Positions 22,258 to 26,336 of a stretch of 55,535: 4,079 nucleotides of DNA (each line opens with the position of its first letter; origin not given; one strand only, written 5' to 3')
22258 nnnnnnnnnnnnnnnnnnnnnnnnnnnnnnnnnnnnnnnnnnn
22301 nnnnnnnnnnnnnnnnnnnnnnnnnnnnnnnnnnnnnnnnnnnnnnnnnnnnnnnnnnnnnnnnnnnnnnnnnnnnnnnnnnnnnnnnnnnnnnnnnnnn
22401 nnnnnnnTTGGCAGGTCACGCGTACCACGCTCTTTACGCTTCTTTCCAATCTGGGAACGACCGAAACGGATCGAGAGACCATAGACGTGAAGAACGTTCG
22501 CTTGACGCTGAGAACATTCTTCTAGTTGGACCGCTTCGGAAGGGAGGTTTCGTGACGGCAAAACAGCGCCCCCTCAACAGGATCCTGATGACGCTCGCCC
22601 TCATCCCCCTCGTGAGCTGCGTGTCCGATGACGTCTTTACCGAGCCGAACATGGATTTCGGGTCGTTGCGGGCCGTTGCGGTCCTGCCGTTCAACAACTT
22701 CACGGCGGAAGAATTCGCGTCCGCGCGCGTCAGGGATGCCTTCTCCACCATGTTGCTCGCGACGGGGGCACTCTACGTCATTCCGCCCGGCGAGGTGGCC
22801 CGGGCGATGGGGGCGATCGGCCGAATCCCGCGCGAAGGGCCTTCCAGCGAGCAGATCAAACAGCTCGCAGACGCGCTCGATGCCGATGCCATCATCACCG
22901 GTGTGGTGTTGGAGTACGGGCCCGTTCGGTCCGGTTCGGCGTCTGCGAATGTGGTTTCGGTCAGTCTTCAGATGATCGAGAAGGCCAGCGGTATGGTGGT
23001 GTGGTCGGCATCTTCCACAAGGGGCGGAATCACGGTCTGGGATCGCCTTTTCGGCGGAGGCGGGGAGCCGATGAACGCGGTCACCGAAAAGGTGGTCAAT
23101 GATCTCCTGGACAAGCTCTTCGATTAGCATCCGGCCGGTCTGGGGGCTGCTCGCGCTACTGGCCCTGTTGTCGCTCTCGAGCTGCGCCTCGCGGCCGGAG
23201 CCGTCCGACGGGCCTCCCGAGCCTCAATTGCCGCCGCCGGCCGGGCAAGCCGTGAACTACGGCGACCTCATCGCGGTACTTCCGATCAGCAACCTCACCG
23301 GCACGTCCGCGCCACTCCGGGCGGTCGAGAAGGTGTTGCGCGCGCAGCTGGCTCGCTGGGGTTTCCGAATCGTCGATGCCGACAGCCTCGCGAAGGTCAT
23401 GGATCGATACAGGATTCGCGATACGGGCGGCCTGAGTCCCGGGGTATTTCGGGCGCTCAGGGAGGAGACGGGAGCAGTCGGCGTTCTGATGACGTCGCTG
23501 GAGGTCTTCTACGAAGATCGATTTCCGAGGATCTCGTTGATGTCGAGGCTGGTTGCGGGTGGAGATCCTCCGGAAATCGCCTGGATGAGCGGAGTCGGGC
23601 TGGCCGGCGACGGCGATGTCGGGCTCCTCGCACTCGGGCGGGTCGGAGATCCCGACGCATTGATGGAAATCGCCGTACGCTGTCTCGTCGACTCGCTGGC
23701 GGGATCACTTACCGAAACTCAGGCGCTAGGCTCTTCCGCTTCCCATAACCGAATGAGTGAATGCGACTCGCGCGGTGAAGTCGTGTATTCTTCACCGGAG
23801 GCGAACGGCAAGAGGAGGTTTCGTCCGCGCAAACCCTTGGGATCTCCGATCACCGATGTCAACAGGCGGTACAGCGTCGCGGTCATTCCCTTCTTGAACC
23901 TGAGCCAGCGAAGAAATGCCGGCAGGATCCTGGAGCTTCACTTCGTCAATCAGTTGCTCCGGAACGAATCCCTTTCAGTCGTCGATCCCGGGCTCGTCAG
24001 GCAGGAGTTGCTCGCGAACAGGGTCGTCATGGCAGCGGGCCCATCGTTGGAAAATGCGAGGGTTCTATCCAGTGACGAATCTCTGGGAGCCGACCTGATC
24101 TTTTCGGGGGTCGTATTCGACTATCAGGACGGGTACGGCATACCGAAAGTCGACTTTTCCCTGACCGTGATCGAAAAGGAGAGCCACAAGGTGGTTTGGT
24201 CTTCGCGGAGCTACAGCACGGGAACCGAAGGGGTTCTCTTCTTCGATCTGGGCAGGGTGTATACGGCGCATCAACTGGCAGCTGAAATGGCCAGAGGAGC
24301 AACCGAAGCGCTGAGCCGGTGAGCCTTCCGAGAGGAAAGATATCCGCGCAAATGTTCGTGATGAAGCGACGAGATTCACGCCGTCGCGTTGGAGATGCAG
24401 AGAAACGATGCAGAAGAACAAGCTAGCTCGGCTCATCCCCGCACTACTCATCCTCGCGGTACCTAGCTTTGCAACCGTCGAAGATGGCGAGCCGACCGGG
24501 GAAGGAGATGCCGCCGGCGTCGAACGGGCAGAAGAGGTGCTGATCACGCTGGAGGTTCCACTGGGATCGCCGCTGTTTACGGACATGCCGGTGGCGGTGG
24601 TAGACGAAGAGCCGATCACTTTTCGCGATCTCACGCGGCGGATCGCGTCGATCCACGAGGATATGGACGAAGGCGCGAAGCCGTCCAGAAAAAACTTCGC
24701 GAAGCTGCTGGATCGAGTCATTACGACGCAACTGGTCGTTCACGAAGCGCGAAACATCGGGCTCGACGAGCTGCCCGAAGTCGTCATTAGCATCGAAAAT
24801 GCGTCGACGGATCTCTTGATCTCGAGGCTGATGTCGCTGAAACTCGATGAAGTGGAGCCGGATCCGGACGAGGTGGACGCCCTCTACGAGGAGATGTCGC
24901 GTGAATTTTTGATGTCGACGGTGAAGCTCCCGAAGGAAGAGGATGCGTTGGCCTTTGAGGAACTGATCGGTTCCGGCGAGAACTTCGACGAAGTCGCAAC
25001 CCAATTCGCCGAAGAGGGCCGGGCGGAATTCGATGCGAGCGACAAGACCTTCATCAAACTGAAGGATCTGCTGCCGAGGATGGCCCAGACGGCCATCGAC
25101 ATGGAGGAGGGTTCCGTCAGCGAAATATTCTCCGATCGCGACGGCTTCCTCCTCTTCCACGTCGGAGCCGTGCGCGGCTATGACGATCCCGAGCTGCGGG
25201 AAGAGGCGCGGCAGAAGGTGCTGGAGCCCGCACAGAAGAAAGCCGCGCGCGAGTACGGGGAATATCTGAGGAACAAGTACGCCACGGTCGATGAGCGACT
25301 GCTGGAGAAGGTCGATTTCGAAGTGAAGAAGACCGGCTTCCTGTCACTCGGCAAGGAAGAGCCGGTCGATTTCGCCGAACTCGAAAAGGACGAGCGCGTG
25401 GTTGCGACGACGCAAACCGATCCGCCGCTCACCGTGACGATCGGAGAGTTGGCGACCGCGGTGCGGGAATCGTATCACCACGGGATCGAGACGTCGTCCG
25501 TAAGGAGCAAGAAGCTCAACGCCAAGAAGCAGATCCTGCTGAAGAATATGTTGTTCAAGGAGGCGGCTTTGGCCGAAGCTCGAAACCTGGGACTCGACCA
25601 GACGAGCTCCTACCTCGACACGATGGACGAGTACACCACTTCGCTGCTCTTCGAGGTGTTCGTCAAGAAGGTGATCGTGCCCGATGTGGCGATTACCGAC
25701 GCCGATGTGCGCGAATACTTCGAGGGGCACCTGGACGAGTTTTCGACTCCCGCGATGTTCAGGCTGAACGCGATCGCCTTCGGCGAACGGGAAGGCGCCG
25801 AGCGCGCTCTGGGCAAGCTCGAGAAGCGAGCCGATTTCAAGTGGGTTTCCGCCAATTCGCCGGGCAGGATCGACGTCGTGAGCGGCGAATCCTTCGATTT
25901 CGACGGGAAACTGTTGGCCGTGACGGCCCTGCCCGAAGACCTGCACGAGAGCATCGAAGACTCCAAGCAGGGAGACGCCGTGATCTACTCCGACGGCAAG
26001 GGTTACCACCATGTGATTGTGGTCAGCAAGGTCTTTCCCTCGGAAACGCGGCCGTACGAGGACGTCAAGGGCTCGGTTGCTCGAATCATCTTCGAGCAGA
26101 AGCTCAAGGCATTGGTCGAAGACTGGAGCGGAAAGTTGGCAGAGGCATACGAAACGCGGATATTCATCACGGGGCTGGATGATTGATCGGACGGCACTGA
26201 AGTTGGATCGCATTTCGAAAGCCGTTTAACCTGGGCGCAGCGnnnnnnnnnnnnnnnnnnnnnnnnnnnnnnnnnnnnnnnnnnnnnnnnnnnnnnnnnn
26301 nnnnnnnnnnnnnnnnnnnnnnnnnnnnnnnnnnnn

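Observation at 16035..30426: Complete OmcS-type cytochrome-nanowire locus: subunit, candidate export/assembly machinery and giant charging cytochromes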

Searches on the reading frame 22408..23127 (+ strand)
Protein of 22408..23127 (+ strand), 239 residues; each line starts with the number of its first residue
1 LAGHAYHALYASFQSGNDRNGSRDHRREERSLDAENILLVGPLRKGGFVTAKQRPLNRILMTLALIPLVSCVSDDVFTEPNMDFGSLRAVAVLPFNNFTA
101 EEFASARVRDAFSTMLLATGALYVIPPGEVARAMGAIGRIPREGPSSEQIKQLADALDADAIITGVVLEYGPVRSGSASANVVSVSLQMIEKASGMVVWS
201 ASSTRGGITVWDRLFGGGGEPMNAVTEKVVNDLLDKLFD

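Call 4: search_protein_families(library=pfam, proteins=[window:22408-23127:+], max_evalue=0.01)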
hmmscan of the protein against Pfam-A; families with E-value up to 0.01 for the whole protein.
window:22408-23127:+ (239 aa): 2 families
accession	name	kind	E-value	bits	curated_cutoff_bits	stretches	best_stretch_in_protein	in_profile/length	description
PF13036.11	LpoB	-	3e-06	27.6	22.3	1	88-201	30-143/147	Peptidoglycan-synthase activator LpoB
PF05643.16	GNA1162-like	-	4e-06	27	25.9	1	88-236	12-159/185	Putative lipoprotein GNA1162-like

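Call 5: search_protein_families(library=ncbifam, proteins=[window:22408-23127:+], max_evalue=0.01)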
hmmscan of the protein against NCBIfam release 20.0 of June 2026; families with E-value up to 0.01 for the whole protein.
window:22408-23127:+ (239 aa): 0 families

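Call 64: search_solved_structures(query=window:22534-23127:+, max_evalue=1)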
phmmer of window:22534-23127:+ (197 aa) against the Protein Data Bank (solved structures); distinct sequences matched with E-value up to 1: 4.
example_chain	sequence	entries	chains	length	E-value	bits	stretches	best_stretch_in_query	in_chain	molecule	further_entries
9h80_C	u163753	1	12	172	0.00024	24.1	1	117-172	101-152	PelC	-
5t11_A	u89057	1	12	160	0.00074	22.5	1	48-170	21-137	Uncharacterized protein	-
5t10_A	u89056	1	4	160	0.00088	22.3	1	48-170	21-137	Uncharacterized protein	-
4hrv_A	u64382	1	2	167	0.28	14.1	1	75-189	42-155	Putative lipoprotein GNA1162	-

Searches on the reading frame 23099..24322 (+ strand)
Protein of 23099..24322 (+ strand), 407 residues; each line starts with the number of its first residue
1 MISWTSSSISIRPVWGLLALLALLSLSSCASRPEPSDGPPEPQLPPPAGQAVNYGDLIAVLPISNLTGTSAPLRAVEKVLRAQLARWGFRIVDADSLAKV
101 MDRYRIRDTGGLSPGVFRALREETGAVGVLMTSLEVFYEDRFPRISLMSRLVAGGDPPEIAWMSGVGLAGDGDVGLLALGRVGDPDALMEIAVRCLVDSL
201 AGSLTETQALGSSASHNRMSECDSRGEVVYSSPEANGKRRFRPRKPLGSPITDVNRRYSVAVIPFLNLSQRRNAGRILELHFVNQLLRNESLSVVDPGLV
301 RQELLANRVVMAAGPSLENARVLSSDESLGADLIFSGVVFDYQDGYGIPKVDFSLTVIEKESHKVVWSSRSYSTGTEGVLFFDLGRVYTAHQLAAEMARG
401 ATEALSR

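Call 4: search_protein_families(library=pfam, proteins=[window:23099-24322:+], max_evalue=0.01)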
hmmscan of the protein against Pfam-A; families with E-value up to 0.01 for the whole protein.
window:23099-24322:+ (407 aa): 0 families

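Call 5: search_protein_families(library=ncbifam, proteins=[window:23099-24322:+], max_evalue=0.01)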
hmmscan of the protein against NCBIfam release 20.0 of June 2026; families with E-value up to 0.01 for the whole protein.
window:23099-24322:+ (407 aa): 0 families

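Call 63: search_solved_structures(query=window:23099-24322:+, max_evalue=1)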
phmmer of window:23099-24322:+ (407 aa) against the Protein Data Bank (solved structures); distinct sequences matched with E-value up to 1: 2.
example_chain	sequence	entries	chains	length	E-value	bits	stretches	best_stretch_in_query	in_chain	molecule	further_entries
7caw_A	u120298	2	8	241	0.096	14.9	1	110-214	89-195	3-oxoacyl-ACP reductase FabG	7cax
6nrp_A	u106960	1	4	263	0.12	14.6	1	110-214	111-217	3-oxoacyl-ACP reductase FabG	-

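Call 71: search_protein_families(library=pfam, proteins=[window:23099-24322:+], max_evalue=10)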
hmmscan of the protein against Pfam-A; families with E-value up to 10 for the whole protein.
window:23099-24322:+ (407 aa): 0 families

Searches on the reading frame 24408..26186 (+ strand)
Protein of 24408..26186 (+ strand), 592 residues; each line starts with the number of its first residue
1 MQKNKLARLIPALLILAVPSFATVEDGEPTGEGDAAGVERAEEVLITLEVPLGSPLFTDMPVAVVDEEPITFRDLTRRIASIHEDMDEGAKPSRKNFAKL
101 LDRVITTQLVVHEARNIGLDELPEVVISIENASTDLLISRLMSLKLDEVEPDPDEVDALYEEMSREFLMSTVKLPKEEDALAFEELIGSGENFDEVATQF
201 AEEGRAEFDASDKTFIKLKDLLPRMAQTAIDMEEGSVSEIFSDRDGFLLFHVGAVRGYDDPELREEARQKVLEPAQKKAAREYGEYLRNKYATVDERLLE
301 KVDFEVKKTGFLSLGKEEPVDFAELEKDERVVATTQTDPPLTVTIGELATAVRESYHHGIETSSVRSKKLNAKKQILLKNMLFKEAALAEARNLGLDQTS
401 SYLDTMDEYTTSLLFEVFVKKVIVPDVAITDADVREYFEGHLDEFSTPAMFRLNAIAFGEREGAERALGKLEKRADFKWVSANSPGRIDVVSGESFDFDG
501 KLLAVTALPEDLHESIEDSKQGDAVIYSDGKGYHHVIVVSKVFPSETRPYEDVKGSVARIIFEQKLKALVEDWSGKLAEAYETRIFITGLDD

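Call 4: search_protein_families(library=pfam, proteins=[window:24408-26186:+], max_evalue=0.01)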
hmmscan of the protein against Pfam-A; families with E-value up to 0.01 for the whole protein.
window:24408-26186:+ (592 aa): 4 families
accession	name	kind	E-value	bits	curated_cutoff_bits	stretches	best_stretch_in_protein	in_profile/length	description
PF13145.12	Rotamase_2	-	3.1e-21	76.8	27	2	429-554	1-120/121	PPIC-type PPIASE domain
PF00639.27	Rotamase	-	3.9e-06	28.2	21.7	1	183-252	25-95/97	PPIC-type PPIASE domain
PF09312.16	SurA_N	-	0.0024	18.5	30.8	0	62-119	5-65/118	SurA N-terminal domain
PF13624.11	SurA_N_3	-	0.0071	16.6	27.2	0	61-120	40-107/162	SurA-like N-terminal domain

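Call 5: search_protein_families(library=ncbifam, proteins=[window:24408-26186:+], max_evalue=0.01)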
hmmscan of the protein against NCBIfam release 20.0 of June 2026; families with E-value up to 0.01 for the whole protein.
window:24408-26186:+ (592 aa): 6 families
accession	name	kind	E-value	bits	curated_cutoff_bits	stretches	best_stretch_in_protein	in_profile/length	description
TIGR02925.1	cis_trans_EpsD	equivalog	9.5e-15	54.8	108.9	2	62-163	29-129/232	EpsD family peptidyl-prolyl cis-trans isomerase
NF008054.0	PRK10788.1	equivalog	4.7e-08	32.2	493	1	426-565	246-381/626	peptidylprolyl isomerase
NF000809.0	PRK00059.1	equivalog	1.7e-07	30.9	303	1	404-570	149-315/336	peptidylprolyl isomerase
NF051879.1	TDE1658_narrow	equivalog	0.00057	19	340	0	62-119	30-85/342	MOSP complex formation periplasmic protein, TDE1658 family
NF047592.1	LA_1883_fam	equivalog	0.0082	15.3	400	0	395-439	387-431/499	LIC12015 family putative lipoprotein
NF002846.0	PRK03095.1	equivalog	0.0086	15.6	361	1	161-270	127-236/287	peptidylprolyl isomerase PrsA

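Call 65: search_solved_structures(query=window:24408-26186:+, max_evalue=0.01)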
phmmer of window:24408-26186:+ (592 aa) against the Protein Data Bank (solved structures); distinct sequences matched with E-value up to 0.01: 1.
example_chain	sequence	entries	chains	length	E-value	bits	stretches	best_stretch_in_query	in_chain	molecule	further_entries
4wo7_A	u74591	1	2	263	0.0004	22.5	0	328-441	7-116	Foldase protein PrsA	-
